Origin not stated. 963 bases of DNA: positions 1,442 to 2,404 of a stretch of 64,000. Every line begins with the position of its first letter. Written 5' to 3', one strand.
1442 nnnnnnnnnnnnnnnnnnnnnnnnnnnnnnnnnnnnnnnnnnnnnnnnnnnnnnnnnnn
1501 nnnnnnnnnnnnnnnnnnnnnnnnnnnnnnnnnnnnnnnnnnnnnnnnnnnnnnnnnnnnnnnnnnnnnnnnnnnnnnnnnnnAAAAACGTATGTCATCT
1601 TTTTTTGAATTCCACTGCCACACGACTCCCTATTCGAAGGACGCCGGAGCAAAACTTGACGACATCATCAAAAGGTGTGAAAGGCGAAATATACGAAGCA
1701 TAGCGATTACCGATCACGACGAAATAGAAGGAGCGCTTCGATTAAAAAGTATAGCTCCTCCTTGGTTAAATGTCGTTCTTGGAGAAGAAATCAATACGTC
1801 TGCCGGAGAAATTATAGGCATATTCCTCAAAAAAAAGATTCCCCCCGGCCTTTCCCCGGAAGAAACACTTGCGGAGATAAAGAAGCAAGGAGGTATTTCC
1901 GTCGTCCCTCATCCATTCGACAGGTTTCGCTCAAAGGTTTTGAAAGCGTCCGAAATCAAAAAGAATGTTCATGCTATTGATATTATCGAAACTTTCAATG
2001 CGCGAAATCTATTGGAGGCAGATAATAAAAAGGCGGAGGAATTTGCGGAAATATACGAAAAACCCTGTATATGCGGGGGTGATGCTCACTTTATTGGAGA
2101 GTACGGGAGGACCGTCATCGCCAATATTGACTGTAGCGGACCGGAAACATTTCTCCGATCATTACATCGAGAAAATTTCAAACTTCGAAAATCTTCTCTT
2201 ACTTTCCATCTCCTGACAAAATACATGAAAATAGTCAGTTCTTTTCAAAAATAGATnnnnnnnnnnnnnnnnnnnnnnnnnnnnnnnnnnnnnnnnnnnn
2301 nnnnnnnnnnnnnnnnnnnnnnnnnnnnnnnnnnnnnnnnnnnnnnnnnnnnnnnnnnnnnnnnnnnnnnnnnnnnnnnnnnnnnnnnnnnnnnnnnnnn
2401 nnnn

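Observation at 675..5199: UbiA phosphoribosyltransferase-like + PHP phosphatase + GT-C membrane protein: a polyprenyl-phosphate-pentose donor module outside Actinobacteria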

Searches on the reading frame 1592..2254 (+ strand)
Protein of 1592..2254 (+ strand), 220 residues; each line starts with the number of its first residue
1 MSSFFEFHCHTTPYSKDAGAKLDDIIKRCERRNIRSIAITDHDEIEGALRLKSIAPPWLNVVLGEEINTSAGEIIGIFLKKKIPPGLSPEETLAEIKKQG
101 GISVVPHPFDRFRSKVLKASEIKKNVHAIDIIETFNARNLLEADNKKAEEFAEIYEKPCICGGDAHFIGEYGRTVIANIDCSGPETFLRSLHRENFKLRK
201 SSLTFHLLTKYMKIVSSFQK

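Call 3: search_protein_families(library=pfam, proteins=[window:1592-2254:+], max_evalue=0.01)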
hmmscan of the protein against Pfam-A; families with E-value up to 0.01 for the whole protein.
window:1592-2254:+ (220 aa): 2 families
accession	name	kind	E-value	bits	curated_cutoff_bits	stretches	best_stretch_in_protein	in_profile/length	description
PF02811.25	PHP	-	1.4e-08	35.6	26.4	1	7-68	2-64/164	PHP domain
PF13263.12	PHP_C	-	5.7e-07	29.4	21.3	1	144-193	3-53/56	PHP-associated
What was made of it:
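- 1592..2254 (+): PHP-family metal-dependent phosphoesterase, 220 aa, soluble. Proposed polyprenyl-P-ribose-5-phosphate 5-phosphatase. Pfam PHP and PHP_C are both above cut-off (call 3).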

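Call 4: search_protein_families(library=ncbifam, proteins=[window:1592-2254:+], max_evalue=0.01)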
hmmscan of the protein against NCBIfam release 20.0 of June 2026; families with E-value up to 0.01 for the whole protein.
window:1592-2254:+ (220 aa): 16 families
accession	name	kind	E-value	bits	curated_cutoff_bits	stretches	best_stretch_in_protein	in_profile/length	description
NF038032.1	CehA_McbA_metalo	domain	1.8e-12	47.3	80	1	5-169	5-174/315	CehA/McbA family metallohydrolase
NF047791.1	RNaseRnm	equivalog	1.6e-06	27.6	375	1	4-52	2-48/275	RNase RNM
NF045780.1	TrlF_fam_ATP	equivalog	4e-06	25.8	350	1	6-72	9-86/944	TrlF family AAA-like ATPase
NF041577.1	nside_bi_sphtase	equivalog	5.5e-06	25.7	400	1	5-68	4-66/276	3',5'-nucleoside bisphosphate phosphatase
NF005298.0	PRK06826.1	equivalog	2.8e-05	22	1260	1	2-69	3-71/1151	DNA polymerase III subunit alpha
TIGR00594.1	polc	superfamily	0.00015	20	434.35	1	4-54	1-52/1022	DNA polymerase III subunit alpha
NF004226.0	PRK05673.1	equivalog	0.00021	19.3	1002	1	3-52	5-54/1146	DNA polymerase III subunit alpha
NF006702.0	PRK09248.1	domain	0.00029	20.4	264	1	4-43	4-42/246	PHP domain-containing protein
NF001688.0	PRK00448.1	equivalog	0.00029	18.5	873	1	6-46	340-380/1445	PolC-type DNA polymerase III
NF004225.0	PRK05672.1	subfamily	0.0003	18.9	939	1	2-68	4-71/1047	error-prone DNA polymerase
NF041661.1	Cycl_ph_dihydrol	equivalog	0.00069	19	500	0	7-51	2-44/259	phosphoribosyl 1,2-cyclic phosphate 1,2-diphosphodiesterase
TIGR01405.1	polC_Gram_pos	equivalog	0.0013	16.5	1043.45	1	5-46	105-146/1211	DNA polymerase III subunit alpha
NF007079.0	PRK09532.1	equivalog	0.0021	16.3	1525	1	3-66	2-66/876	DNA polymerase III subunit alpha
TIGR01856.1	hisJ_fam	subfamily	0.003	17.3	90.2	1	6-45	2-40/252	histidinol-phosphatase HisJ family protein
NF004086.0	PRK05588.1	equivalog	0.0052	16.8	321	0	5-43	2-38/255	histidinol phosphate phosphatase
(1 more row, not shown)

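Call 12: list_cluster_members(proteins=[P0001, P0121, window:1592-2254:+, P0009, P0025, P0027, P0031, P0060, P0082, P0085])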
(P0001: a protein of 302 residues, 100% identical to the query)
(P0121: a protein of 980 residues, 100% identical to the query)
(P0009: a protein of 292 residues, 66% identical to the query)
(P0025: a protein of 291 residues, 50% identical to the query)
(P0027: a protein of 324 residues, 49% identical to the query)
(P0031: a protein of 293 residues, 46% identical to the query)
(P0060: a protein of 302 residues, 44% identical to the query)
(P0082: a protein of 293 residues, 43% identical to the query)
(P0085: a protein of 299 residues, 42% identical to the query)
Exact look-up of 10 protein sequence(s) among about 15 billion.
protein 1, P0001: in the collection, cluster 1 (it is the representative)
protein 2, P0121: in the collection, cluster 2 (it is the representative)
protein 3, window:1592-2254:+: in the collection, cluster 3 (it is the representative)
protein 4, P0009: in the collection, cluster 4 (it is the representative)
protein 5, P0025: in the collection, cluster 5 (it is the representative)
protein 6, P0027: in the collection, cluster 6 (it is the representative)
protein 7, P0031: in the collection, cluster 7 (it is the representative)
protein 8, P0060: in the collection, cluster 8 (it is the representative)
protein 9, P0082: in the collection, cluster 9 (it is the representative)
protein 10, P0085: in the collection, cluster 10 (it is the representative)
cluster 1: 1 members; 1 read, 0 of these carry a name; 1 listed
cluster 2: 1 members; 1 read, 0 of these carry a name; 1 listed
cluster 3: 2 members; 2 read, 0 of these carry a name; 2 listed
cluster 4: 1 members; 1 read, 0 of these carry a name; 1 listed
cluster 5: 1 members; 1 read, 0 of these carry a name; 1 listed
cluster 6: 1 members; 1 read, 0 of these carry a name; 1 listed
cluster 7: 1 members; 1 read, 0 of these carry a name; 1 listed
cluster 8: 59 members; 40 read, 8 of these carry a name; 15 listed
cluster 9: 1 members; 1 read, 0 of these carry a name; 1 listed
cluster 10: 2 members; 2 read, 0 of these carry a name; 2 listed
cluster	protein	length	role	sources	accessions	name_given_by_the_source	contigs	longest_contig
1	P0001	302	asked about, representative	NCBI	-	-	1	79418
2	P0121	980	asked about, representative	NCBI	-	-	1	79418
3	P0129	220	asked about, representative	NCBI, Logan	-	-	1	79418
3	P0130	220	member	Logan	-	-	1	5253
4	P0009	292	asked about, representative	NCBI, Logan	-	-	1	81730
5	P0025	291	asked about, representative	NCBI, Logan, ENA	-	-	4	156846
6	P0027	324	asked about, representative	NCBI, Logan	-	-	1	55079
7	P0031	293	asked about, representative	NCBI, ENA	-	-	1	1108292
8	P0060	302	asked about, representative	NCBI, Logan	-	-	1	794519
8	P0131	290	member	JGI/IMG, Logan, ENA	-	4-hydroxybenzoate polyprenyltransferase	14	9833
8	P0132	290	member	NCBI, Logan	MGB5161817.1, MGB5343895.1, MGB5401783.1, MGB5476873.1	MAG: decaprenyl-phosphate phosphoribosyltransferase [Thermoanaerobaculia bacterium]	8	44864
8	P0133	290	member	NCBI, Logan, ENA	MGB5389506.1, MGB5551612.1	MAG: decaprenyl-phosphate phosphoribosyltransferase [Thermoanaerobaculia bacterium]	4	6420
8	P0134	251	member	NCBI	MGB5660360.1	MAG: decaprenyl-phosphate phosphoribosyltransferase, partial [Thermoanaerobaculia ...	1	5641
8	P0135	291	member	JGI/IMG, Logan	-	4-hydroxybenzoate polyprenyltransferase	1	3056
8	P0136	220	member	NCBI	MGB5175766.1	MAG: decaprenyl-phosphate phosphoribosyltransferase, partial [Thermoanaerobaculia ...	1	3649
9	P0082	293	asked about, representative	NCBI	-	-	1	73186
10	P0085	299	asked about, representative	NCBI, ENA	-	-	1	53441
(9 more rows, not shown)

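Call 20: search_solved_structures(query=window:1592-2254:+, max_evalue=1, show_alignments=2)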
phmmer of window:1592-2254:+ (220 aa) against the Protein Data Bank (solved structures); distinct sequences matched with E-value up to 1: 6.
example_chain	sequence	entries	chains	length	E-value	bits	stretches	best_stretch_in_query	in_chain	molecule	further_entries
3e0f_A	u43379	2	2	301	0.011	18.5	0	5-68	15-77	Putative Metal-dependent Phosphoesterase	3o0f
2anu_A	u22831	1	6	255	0.067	15.9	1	64-111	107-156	hypothetical protein TM0559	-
5lew_A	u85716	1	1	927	0.25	14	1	2-66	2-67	DNA polymerase III subunit alpha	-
4zn1_A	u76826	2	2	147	0.32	13.6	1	72-126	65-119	Transcription elongation factor Spt5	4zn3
7pu7_A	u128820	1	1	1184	0.33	13.6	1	2-66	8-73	DNA polymerase III subunit alpha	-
2ekc_A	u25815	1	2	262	0.6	12.7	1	83-163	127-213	Tryptophan synthase alpha chain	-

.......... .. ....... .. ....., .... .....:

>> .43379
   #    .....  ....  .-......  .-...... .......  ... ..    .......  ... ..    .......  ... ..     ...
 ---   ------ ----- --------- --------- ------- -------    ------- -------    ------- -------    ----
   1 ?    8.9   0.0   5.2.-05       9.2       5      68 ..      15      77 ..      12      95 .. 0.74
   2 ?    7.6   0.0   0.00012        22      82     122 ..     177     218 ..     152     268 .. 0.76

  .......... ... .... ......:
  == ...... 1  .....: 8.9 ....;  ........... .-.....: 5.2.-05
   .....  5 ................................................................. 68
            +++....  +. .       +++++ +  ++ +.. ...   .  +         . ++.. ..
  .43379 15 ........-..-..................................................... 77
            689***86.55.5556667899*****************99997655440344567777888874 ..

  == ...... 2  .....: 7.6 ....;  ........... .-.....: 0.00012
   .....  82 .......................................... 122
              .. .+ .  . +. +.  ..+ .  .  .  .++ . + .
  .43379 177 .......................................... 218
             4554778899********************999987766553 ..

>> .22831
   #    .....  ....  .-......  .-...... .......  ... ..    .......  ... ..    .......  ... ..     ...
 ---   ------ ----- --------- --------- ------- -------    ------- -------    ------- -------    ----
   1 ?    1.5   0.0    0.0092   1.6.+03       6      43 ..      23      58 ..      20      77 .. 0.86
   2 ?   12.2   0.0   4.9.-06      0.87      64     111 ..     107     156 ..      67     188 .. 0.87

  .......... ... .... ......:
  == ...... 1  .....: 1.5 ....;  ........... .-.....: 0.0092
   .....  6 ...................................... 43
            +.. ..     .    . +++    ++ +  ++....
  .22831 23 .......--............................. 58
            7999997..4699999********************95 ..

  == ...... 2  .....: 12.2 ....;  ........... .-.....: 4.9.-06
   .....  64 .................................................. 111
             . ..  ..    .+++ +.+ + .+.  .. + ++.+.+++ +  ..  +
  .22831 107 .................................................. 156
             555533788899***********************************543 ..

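Call 45: find_related_loci(query=A5, collection=genome_contigs, flank=10000)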
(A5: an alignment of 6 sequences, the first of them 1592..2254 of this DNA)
Query A5 (220 aa) in genome_contigs; peptide patterns used: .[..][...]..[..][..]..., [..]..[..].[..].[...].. (x = any residue, [..] = any of these).
600 stretches matched a pattern (row limit reached: there are more); 367 encode a relative of the query (tblastn E <= 1e-3); the best 80 are kept; 80 distinct loci.
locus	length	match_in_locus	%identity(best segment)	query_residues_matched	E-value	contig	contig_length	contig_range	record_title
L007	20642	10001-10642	37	6-220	4e-47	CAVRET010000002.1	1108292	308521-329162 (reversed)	MAG: uncultured bacterium isolate MFD04463.bin.1.58 genome assembly, contig: contig_10051, whole genome shotgun sequence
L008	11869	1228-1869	40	6-220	4e-44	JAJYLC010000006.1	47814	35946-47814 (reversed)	MAG: Chloroflexi bacterium isolate DBS2-1.bin62 NODE_1202_length_47814_cov_1.315012, whole genome shotgun sequence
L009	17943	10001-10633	38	6-217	3e-42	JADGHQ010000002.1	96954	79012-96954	MAG: Thermoleophilaceae bacterium isolate HOG39 NODE_29_length_96954_cov_60.795209, whole genome shotgun sequence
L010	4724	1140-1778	36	4-216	4e-42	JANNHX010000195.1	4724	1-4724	MAG: Chloroflexota bacterium isolate SOY_6_C_metabat_191 SOY_6_C_k141_5465485, whole genome shotgun sequence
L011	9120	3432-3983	44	6-191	4e-42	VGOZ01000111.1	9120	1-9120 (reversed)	MAG: Chloroflexi bacterium isolate K_Offshore_80m_m1_189 K_Offshore_80m_m1_189_Ga0194132_10014832, whole genome shotgun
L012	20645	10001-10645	38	6-220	2e-41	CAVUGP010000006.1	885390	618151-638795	MAG: uncultured Chloroflexia bacterium isolate MFD02416.bin.1.138 genome assembly, contig: contig_20977, whole genome sh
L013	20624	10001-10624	38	5-213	4e-41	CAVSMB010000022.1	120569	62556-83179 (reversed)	MAG: uncultured Actinomycetes bacterium isolate MFD04944.bin.1.187 genome assembly, contig: contig_29139, whole genome s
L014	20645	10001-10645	36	3-216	9e-41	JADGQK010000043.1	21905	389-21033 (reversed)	MAG: Chloroflexota bacterium isolate Chersky.17_25 contig-100_473, whole genome shotgun sequence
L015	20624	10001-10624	39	6-213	1e-40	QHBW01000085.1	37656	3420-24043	MAG: Solirubrobacterales bacterium isolate RRmetagenome_bin10 antarctic_metabat_veryspec_bin_3_contig_4672, whole genome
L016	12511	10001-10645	36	3-220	1e-40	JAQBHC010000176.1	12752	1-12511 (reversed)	MAG: Chloroflexota bacterium isolate MAG_452_bin-14 452_bin-14_ctg-176, whole genome shotgun sequence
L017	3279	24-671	37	1-215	4e-40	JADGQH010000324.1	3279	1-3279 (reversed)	MAG: Chloroflexota bacterium isolate Chersky.27_23 contig-100_10774, whole genome shotgun sequence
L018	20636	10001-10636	38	6-213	4e-40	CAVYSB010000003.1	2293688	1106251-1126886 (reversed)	MAG: uncultured Solirubrobacteraceae bacterium isolate MFD05580.bin.1.2 genome assembly, contig: contig_9422, whole geno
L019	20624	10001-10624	38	6-216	4e-40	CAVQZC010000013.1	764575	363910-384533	MAG: uncultured Actinomycetes bacterium isolate MFD06714.bin.2.153 genome assembly, contig: contig_9454, whole genome sh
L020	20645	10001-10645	37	3-213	4e-40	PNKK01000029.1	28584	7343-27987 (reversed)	MAG: Anaerolinea sp. isolate PR.005 PR_1000534_28584, whole genome shotgun sequence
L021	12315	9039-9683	33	3-220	2e-40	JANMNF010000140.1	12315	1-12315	MAG: Chloroflexota bacterium isolate OTE_58_metabat_368 OTE_58_k141_4964973, whole genome shotgun sequence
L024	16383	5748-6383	36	3-215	7e-40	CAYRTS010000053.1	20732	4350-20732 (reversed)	MAG TPA_asm: uncultured Anaerolineaceae bacterium isolate binchicken_co186_197 genome assembly, contig: NODE_3023_length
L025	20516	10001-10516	39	3-172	7e-40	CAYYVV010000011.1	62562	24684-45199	MAG TPA_asm: uncultured Anaerolineaceae bacterium isolate binchicken_co54_371 genome assembly, contig: NODE_769_length_6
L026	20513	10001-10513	39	1-172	8e-40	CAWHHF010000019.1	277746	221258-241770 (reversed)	MAG: uncultured Chloroflexia bacterium isolate MFD01872.bin.3.159 genome assembly, contig: contig_53888, whole genome sh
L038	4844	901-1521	36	6-213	6e-39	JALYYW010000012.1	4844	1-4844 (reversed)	MAG: Actinomycetota bacterium isolate KAP bin49 SD1490-92_k127_5859, whole genome shotgun sequence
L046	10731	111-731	37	6-213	2e-38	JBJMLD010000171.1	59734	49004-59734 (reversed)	MAG: Solirubrobacteraceae bacterium isolate H2_18_all_fractions_metab_conc_62_69_13 k255_4233592, whole genome shotgun s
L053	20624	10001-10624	37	6-213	2e-38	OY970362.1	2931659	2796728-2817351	MAG: uncultured Solirubrobacterales bacterium isolate MFD09286.bin.c.4 genome assembly, chromosome: 1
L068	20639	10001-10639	37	2-213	1e-37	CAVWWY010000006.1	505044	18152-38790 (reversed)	MAG: uncultured bacterium isolate MFD09267.bin.2.230 genome assembly, contig: contig_30554, whole genome shotgun sequenc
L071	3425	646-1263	38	6-213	2e-37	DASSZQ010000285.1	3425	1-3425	MAG TPA_asm: Solirubrobacteraceae bacterium isolate SMAG_U713 k141_610125, whole genome shotgun sequence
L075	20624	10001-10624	35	6-216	2e-37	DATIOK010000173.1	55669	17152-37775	MAG TPA_asm: Gaiellales bacterium isolate SMAG_U15821 k141_1987194, whole genome shotgun sequence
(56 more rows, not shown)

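Call 54: search_protein_families(library=pfam, proteins=[L068:7485-8573:+, L071:1670-2797:+, L053:6620-7873:+, L075:7255-8508:-, L046:4517-5944:-, L024:4691-5857:-, L025:10687-11766:+, L038:2266-3252:-, L009:8783-10687:+, L026:7059-8948:-], max_evalue=0.0001)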
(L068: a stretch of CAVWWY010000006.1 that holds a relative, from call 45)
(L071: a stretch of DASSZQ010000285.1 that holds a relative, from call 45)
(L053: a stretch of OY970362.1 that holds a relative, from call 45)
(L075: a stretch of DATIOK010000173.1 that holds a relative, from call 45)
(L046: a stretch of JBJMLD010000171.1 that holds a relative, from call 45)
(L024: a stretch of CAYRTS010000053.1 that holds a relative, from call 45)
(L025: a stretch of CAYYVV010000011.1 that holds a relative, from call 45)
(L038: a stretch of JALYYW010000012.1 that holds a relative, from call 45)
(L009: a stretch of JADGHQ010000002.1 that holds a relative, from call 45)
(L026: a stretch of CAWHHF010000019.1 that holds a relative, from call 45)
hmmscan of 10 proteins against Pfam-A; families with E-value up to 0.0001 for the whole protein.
L068:7485-8573:+ (362 aa): 0 families

L071:1670-2797:+ (375 aa): 0 families

L053:6620-7873:+ (417 aa): 0 families

L075:7255-8508:- (417 aa): 0 families

L046:4517-5944:- (475 aa): 4 families
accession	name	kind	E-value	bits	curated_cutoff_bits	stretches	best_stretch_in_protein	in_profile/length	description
PF05958.17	tRNA_U5-meth_tr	-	3.2e-24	86.1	23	1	279-453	169-351/357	tRNA (Uracil-5-)-methyltransferase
PF01938.26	TRAM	-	1.3e-11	44.6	21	1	17-71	4-61/61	TRAM domain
PF13847.12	Methyltransf_31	-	3.2e-07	30.6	27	1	312-426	3-120/145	Methyltransferase domain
PF05175.20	MTS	-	2.5e-05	24.4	23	1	313-410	32-129/170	Methyltransferase small domain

L024:4691-5857:- (388 aa): 0 families

L025:10687-11766:+ (359 aa): 1 family
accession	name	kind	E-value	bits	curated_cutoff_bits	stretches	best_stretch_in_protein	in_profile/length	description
PF03706.18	LPG_synthase_TM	-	2.8e-55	188.4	33.4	1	45-335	7-302/302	Lysylphosphatidylglycerol synthase TM region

L038:2266-3252:- (328 aa): 4 families
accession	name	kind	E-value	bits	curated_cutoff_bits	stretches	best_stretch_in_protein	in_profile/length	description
PF08240.17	ADH_N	-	2.6e-18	66.6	23.5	1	39-123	2-104/104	Alcohol dehydrogenase GroES-like domain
PF00107.32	ADH_zinc_N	-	4.8e-18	65.8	31.8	1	164-274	1-120/129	Zinc-binding dehydrogenase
PF13602.12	ADH_zinc_N_2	-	8.5e-16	59.5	27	1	208-326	20-134/134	Zinc-binding dehydrogenase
PF16912.11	Glu_dehyd_C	-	8.6e-05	22.5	34.9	0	161-256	38-145/211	Glucose dehydrogenase C-terminus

L009:8783-10687:+ (634 aa): 7 families
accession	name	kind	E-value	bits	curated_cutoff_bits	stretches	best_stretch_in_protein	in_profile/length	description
PF02811.25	PHP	-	5.7e-14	53.2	26.4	1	407-474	1-70/164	PHP domain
PF13439.12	Glyco_transf_4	-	5.8e-12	46.4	28.5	1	22-199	4-168/170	Glycosyltransferase Family 4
PF13263.12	PHP_C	-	1.3e-11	44.2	21.3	1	545-593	4-53/56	PHP-associated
PF13692.12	Glyco_trans_1_4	-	4.9e-11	43.5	27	1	216-347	10-142/142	Glycosyl transferases group 1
PF13579.12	Glyco_trans_4_4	-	3.5e-08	34.4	29.7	1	22-196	3-158/158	Glycosyl transferase 4-like domain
PF00534.26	Glycos_transf_1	-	1.1e-07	32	26.4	1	274-360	86-171/172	Glycosyl transferases group 1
PF13524.12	Glyco_trans_1_2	-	4.8e-05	23.8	25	0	224-374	3-142/144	Glycosyl transferase-like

L026:7059-8948:- (629 aa): 0 families
